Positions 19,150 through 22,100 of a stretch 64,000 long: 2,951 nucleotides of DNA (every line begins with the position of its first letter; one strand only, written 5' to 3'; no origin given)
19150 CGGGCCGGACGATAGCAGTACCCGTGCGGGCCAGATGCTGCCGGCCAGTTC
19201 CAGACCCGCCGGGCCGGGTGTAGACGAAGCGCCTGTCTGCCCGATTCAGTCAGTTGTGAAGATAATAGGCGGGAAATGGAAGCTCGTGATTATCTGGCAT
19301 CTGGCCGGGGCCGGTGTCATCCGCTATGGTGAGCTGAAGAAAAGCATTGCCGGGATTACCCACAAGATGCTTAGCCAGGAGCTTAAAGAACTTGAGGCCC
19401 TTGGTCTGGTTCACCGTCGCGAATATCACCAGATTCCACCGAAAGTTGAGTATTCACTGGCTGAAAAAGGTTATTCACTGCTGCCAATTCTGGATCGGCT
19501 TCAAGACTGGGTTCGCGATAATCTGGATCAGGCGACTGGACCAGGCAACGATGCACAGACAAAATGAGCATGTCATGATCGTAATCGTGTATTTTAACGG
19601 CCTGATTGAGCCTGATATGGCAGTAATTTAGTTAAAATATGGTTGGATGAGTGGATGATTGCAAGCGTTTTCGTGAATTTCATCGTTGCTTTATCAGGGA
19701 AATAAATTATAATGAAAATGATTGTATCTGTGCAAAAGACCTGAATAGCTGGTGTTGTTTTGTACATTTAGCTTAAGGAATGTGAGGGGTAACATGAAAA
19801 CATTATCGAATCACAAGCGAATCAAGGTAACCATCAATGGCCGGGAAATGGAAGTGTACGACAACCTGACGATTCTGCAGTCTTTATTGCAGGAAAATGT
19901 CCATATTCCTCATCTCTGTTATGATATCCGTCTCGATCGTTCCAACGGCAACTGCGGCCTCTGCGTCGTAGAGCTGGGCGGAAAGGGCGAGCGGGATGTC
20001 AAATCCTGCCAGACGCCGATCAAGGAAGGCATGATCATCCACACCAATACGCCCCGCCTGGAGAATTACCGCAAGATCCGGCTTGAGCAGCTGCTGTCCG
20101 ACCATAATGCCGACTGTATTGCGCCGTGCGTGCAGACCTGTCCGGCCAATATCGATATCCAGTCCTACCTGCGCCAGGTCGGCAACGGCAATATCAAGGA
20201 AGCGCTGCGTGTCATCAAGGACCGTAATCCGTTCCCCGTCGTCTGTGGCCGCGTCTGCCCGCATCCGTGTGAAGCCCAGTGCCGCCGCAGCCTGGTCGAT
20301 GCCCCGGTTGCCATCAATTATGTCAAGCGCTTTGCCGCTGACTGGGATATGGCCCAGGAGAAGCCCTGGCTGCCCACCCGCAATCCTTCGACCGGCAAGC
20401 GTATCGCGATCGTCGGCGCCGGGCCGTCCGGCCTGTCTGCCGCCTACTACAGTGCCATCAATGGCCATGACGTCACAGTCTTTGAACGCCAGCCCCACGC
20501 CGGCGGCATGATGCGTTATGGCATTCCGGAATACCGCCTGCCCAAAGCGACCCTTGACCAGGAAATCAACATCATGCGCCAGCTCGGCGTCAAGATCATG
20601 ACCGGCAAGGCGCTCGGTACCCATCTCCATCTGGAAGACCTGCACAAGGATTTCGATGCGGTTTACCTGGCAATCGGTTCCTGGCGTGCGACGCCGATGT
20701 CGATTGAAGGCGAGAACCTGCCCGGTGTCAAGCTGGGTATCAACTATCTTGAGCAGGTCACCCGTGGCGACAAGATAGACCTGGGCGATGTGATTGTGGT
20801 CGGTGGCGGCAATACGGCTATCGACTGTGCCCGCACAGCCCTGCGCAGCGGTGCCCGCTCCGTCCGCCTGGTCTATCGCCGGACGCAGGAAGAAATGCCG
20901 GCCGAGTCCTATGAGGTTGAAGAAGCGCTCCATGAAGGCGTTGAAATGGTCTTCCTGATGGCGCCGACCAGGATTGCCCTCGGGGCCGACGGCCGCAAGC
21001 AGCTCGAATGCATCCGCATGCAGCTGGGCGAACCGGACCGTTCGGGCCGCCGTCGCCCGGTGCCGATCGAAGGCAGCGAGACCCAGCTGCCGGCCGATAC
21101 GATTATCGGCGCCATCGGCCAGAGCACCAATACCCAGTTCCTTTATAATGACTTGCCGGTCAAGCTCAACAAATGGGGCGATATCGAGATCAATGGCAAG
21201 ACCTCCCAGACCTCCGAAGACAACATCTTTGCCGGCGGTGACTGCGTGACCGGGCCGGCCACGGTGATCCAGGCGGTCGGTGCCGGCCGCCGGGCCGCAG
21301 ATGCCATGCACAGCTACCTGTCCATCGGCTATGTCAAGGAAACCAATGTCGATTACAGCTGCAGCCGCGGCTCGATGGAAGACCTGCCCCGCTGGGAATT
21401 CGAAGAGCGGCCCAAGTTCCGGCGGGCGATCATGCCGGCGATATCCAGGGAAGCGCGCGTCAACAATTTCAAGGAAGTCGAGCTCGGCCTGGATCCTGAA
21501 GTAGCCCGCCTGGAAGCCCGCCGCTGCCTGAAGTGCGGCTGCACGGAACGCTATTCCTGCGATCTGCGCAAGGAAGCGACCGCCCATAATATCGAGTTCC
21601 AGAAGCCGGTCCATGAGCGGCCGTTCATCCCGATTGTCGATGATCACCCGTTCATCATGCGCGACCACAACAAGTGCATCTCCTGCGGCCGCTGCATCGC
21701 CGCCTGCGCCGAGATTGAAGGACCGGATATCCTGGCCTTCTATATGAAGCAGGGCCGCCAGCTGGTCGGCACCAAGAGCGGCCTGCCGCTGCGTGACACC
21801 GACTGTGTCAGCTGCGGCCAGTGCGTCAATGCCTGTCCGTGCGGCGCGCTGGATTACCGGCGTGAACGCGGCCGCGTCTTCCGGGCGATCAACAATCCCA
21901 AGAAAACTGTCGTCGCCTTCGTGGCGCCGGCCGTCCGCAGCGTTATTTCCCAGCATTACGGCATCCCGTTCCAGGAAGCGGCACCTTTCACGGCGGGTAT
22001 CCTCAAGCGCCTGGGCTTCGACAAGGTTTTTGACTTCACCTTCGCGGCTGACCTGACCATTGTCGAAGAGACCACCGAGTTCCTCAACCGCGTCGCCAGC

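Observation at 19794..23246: Single-polypeptide 2Fe2S - GltD-like NAD(P)H module - 4Fe4S - [FeFe]-hydrogenase fusion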

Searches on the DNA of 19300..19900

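Call 96: search_rna_families(source=window, start=19300, end=19900, threshold=evalue, max_evalue=1)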
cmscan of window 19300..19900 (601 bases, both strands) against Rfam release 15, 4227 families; matches with E-value up to 1: 0.
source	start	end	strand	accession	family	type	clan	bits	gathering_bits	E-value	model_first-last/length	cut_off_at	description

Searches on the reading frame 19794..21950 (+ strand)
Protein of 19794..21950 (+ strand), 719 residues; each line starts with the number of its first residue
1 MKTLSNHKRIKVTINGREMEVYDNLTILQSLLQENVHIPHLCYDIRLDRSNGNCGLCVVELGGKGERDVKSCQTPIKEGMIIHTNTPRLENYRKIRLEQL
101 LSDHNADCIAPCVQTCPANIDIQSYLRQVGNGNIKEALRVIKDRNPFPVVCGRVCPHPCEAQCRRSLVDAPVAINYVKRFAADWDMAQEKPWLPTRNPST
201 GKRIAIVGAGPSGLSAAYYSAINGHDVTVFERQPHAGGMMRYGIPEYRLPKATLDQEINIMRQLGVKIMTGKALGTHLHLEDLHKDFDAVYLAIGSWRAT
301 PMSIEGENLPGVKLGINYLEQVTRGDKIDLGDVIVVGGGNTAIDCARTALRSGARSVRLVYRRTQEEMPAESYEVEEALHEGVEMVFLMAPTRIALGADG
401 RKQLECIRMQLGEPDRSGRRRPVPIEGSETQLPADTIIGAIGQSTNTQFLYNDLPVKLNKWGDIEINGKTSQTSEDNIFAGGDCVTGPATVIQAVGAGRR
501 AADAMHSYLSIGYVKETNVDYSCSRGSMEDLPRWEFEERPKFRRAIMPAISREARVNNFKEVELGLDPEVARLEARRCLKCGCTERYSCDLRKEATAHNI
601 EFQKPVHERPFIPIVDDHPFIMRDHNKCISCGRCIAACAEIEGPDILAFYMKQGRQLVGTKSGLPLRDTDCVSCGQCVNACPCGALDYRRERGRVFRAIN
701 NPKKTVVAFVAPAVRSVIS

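Call 29: search_solved_structures(query=window:19794-21950:+, max_evalue=1e-60, show_alignments=3)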
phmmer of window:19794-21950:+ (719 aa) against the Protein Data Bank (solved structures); distinct sequences matched with E-value up to 1e-60: 8.
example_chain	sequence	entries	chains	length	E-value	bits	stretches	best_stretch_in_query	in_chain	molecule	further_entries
9bov_A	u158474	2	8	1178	2.8e-189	634.2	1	9-694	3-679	Molybdopterin oxidoreductase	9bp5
8oh5_C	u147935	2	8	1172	5.5e-176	590.2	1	9-686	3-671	Formate dehydrogenase-O, major subunit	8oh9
9n5u_A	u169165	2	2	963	4.7e-172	577.2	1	9-688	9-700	NfnA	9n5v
4ylf_B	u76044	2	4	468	2.6e-97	330.1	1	111-510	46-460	Dihydropyrimidine dehydrogenase subunit A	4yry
5jca_L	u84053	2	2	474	1.5e-84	288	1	110-510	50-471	NADH-dependent Ferredoxin:NADP Oxidoreductase (NfnI) subunit alpha | NADH-dependent Ferredoxin:NADP Oxidoreductase subunit alpha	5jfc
5vj7_A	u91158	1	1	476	6.3e-73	249.5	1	110-510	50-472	Oxidoreductase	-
6s6s_G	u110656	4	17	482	3e-69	237.4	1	106-509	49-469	Glutamate synthase [NADPH] small chain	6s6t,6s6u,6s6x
2vdc_G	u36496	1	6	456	3.1e-69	237.3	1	106-509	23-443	GLUTAMATE SYNTHASE [NADPH] SMALL CHAIN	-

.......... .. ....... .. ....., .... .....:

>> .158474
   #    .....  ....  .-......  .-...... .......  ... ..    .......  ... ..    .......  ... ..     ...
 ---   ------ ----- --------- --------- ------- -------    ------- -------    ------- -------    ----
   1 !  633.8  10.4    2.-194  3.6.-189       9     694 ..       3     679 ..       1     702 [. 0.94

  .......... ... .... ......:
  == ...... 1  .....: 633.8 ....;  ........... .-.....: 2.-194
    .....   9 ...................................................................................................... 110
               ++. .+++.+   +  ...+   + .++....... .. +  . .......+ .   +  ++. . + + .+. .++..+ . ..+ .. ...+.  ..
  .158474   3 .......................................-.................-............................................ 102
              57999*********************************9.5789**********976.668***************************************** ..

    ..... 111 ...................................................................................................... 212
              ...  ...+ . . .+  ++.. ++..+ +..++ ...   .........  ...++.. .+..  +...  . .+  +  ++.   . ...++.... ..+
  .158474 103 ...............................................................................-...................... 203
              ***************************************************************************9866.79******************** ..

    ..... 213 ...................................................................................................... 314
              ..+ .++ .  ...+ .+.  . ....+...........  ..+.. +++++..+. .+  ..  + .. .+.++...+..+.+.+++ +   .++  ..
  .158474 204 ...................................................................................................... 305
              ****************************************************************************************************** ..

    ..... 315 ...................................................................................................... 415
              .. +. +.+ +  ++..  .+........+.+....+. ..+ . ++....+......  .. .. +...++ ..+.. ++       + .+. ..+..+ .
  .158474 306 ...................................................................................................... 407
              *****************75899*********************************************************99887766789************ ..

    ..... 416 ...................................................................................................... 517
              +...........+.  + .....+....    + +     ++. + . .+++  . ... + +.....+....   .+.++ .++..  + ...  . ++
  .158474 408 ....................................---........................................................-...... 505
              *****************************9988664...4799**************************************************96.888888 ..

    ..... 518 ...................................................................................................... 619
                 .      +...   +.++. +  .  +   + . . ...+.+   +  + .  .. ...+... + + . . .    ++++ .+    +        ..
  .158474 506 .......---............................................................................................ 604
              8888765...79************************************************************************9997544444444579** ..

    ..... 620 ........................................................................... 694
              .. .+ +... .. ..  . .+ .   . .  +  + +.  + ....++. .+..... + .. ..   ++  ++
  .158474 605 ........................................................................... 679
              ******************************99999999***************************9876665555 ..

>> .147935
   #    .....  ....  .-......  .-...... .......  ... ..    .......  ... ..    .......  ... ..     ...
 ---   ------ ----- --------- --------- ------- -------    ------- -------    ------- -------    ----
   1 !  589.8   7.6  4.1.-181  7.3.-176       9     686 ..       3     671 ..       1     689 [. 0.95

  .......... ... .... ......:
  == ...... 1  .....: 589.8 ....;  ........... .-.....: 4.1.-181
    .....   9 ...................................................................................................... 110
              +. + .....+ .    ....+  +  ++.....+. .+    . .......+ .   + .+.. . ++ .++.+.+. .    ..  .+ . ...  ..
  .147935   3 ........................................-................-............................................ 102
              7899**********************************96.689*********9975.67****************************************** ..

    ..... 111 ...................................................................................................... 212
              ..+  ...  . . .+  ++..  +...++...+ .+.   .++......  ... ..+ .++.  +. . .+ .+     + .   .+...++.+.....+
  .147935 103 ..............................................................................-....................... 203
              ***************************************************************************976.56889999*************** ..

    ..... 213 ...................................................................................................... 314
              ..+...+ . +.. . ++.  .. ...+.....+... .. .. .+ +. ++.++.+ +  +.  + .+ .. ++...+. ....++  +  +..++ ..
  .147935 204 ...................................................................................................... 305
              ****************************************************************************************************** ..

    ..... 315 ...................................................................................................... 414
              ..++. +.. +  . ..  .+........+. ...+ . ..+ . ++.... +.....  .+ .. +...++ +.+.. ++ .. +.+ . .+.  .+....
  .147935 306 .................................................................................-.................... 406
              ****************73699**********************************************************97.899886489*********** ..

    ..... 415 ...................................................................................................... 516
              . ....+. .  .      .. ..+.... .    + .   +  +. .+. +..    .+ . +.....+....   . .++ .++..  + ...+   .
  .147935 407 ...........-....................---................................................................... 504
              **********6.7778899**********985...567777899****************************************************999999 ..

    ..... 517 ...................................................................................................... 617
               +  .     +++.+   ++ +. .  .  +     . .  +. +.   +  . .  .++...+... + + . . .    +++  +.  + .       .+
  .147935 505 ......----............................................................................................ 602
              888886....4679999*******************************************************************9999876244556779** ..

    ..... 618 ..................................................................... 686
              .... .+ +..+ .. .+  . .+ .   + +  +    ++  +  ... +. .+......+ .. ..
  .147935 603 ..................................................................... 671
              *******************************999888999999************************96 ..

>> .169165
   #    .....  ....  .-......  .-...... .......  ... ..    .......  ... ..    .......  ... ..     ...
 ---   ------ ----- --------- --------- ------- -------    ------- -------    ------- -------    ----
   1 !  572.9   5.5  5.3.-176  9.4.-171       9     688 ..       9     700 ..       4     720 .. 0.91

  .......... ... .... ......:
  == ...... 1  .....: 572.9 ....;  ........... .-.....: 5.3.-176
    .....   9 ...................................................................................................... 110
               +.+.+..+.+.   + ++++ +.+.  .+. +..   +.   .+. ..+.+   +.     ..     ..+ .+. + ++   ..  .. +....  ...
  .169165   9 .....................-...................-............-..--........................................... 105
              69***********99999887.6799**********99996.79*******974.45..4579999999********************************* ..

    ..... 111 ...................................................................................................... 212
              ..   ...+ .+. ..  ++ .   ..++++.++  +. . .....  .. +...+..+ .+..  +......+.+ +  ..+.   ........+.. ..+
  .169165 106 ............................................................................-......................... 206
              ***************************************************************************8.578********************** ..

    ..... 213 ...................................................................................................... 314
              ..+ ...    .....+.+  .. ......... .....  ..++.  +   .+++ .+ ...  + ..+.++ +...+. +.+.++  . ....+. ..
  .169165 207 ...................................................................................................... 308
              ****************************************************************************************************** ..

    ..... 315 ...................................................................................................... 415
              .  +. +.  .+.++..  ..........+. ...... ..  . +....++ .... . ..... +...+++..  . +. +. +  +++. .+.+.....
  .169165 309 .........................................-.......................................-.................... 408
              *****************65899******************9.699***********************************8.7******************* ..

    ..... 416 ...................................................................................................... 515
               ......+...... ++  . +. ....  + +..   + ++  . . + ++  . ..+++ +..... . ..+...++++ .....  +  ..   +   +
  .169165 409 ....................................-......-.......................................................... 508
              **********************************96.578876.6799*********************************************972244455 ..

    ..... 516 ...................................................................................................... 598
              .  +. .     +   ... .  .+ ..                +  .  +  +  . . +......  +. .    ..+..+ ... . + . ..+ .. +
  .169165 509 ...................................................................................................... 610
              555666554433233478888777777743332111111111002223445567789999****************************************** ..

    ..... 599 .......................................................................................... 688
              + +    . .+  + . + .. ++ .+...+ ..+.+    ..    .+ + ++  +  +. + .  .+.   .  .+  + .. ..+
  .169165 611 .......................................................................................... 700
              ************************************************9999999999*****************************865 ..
